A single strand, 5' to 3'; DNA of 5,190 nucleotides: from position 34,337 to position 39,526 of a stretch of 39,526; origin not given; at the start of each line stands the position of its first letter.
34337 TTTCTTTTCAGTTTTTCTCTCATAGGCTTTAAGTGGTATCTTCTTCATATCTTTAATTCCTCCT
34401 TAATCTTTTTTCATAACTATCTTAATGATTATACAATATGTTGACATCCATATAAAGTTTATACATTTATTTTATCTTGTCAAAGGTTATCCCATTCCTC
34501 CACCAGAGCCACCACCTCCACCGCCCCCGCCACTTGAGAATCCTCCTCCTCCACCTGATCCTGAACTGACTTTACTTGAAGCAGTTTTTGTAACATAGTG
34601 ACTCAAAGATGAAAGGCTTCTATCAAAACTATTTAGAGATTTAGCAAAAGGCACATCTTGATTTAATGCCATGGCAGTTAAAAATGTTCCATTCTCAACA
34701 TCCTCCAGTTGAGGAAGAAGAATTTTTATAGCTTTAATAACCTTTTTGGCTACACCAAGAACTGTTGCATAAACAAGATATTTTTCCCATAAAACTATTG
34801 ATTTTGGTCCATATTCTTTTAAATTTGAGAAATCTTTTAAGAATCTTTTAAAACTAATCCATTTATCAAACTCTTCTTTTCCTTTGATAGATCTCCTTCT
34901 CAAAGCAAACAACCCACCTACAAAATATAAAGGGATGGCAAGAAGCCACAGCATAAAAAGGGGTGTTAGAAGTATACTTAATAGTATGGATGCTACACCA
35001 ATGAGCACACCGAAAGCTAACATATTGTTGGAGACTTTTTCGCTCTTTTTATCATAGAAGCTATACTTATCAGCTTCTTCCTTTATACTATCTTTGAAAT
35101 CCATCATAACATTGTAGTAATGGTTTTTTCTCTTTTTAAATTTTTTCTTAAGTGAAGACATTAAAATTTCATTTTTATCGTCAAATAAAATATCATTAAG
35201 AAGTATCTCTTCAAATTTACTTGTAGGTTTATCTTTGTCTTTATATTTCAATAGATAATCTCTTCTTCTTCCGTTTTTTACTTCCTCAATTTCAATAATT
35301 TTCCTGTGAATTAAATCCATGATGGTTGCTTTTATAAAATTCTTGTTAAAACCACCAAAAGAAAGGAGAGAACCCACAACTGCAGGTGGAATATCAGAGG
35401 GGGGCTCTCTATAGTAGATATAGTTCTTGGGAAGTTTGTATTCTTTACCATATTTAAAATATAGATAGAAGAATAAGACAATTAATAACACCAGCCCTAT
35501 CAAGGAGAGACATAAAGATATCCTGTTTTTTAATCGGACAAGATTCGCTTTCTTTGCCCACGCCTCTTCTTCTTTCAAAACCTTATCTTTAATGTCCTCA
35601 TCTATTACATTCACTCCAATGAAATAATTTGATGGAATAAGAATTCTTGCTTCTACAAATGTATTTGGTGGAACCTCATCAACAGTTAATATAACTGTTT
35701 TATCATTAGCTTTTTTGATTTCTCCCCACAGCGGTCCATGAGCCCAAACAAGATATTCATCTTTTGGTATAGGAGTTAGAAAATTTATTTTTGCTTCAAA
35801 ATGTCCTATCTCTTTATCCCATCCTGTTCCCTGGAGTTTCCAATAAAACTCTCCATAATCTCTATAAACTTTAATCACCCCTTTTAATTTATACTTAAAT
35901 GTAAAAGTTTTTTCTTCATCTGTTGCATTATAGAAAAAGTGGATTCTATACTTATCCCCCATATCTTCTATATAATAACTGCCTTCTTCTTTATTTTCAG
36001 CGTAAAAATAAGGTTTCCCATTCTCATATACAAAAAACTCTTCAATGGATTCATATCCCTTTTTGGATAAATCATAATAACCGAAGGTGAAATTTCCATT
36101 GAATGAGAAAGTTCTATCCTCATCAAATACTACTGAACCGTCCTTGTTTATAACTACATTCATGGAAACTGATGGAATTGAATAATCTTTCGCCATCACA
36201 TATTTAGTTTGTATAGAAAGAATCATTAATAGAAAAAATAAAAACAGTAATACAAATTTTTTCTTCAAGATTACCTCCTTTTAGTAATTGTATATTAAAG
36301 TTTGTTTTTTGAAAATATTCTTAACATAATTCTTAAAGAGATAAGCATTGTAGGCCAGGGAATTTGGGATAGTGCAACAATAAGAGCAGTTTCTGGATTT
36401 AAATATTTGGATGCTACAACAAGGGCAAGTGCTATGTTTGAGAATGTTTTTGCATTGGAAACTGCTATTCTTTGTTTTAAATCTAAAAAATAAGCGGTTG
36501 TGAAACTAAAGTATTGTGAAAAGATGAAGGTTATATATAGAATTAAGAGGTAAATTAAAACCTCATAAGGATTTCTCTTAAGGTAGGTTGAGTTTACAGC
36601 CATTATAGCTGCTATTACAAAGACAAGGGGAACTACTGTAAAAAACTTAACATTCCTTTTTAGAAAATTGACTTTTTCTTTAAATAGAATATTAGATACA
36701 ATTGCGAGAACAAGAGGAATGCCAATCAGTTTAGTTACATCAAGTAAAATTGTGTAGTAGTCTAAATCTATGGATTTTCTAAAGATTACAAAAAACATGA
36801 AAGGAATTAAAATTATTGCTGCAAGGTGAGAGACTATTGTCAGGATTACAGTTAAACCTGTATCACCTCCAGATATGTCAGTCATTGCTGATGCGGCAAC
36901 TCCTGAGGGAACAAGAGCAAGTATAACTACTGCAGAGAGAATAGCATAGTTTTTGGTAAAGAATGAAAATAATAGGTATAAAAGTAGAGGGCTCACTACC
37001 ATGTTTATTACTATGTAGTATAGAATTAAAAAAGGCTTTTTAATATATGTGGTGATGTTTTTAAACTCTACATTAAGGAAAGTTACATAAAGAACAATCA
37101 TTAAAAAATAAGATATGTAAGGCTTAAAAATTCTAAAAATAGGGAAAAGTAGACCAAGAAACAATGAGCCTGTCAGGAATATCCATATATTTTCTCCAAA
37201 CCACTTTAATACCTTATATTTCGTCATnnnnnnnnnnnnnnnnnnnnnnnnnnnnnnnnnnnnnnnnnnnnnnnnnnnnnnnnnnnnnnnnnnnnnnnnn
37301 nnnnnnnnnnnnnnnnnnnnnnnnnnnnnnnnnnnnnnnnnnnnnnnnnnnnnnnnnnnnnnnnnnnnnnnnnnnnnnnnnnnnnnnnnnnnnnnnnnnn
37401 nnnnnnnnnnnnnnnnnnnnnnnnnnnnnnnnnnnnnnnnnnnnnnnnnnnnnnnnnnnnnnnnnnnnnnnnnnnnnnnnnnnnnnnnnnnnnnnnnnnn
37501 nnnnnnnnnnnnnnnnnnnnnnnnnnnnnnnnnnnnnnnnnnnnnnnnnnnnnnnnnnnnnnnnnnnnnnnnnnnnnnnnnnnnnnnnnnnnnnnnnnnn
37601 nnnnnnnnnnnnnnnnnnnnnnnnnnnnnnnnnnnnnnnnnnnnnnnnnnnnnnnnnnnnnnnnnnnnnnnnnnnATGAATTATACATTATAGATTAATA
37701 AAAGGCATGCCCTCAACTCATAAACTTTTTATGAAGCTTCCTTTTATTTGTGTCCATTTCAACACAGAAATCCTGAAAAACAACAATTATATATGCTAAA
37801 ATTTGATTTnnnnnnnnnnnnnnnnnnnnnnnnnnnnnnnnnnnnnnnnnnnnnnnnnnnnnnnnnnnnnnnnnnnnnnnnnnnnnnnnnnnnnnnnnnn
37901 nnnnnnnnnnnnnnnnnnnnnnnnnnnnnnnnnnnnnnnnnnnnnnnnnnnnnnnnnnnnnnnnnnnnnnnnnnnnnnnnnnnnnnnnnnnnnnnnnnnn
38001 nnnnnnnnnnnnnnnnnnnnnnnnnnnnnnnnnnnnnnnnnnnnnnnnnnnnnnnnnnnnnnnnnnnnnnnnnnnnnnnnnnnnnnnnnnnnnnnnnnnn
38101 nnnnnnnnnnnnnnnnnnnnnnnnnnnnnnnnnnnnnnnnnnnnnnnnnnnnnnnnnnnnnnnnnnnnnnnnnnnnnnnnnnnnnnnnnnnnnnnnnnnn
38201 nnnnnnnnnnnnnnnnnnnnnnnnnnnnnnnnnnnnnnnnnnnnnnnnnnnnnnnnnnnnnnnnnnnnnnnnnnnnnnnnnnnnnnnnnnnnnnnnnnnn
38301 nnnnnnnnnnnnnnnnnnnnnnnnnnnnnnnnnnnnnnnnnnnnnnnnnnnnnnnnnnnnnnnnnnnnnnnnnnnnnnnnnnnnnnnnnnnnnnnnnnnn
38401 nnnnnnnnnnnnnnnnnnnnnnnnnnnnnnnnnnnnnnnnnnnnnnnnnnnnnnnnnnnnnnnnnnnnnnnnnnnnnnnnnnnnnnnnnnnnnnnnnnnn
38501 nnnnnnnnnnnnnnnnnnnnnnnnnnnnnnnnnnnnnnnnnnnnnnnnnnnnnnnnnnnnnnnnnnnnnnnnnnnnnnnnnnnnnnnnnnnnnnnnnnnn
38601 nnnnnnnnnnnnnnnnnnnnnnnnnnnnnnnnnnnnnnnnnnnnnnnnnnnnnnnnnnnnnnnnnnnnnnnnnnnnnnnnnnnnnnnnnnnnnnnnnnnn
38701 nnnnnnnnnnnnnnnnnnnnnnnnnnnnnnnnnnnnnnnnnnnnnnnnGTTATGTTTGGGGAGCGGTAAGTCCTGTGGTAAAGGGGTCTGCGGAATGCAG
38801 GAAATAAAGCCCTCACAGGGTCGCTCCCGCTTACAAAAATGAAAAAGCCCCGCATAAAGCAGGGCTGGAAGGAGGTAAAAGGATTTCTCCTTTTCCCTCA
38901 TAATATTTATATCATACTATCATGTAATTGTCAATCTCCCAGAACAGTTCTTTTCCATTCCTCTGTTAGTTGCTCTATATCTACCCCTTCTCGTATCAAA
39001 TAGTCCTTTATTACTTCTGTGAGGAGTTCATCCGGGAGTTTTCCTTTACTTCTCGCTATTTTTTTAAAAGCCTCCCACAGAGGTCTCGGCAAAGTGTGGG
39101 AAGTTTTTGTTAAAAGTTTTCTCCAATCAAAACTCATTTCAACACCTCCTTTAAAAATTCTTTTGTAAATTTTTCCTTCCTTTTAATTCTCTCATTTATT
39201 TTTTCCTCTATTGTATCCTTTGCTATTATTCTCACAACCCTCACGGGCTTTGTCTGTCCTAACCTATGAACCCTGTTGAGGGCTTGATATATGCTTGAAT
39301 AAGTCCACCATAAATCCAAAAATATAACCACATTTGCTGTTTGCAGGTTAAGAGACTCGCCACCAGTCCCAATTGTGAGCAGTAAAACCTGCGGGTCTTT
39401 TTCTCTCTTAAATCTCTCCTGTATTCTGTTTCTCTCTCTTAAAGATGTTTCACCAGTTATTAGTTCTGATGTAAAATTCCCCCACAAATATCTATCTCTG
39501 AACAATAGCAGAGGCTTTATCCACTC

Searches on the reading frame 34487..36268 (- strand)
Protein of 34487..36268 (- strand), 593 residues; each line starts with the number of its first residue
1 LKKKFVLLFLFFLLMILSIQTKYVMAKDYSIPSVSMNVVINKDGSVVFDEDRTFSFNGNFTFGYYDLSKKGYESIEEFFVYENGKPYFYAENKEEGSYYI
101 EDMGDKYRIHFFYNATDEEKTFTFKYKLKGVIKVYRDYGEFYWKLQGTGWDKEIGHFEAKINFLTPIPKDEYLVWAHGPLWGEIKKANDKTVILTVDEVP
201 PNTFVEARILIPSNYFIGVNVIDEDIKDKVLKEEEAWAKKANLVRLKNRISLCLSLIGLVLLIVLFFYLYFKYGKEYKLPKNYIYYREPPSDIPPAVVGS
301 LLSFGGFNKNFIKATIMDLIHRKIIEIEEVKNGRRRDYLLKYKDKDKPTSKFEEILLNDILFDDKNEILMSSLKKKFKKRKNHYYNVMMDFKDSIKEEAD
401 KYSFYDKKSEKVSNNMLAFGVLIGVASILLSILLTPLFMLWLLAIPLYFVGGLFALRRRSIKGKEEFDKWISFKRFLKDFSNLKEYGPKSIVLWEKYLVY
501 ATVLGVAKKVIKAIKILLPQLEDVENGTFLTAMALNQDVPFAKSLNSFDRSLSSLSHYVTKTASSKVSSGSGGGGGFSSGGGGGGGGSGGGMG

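Call 38: search_protein_families(library=pfam, proteins=[window:34487-36268:-], max_evalue=0.0001)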
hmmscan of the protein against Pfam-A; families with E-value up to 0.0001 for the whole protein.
window:34487-36268:- (593 aa): 2 families
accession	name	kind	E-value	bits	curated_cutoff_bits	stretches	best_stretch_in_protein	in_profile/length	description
PF20990.2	DUF2207_C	-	2.2e-53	181.9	33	1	284-513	3-246/247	Predicted membrane protein (DUF2207) C-terminal domain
PF09972.14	DUF2207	-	8.7e-28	98.1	24.4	1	30-211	1-172/172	Predicted membrane protein (DUF2207) N-terminal domain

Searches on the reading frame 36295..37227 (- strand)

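Call 38: search_protein_families(library=pfam, proteins=[window:36295-37227:-], max_evalue=0.0001)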
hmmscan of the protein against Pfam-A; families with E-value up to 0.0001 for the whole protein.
window:36295-37227:- (310 aa): 1 family
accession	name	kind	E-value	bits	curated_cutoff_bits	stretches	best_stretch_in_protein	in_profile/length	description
PF01758.21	SBF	-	4.1e-21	76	24.3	1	41-217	3-189/191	Sodium Bile acid symporter family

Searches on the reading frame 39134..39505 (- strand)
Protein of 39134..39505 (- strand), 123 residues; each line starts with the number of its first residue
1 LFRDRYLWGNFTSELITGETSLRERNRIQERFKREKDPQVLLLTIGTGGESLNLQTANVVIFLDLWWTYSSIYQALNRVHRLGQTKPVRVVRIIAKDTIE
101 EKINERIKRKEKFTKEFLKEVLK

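Call 39: search_protein_families(library=pfam, proteins=[window:39134-39505:-], max_evalue=0.0001)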
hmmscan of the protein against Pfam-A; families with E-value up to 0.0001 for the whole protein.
window:39134-39505:- (123 aa): 1 family
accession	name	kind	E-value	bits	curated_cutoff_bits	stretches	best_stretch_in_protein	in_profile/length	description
PF00271.37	Helicase_C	-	1.3e-14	54.8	23.5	1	9-83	38-110/110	Helicase conserved C-terminal domain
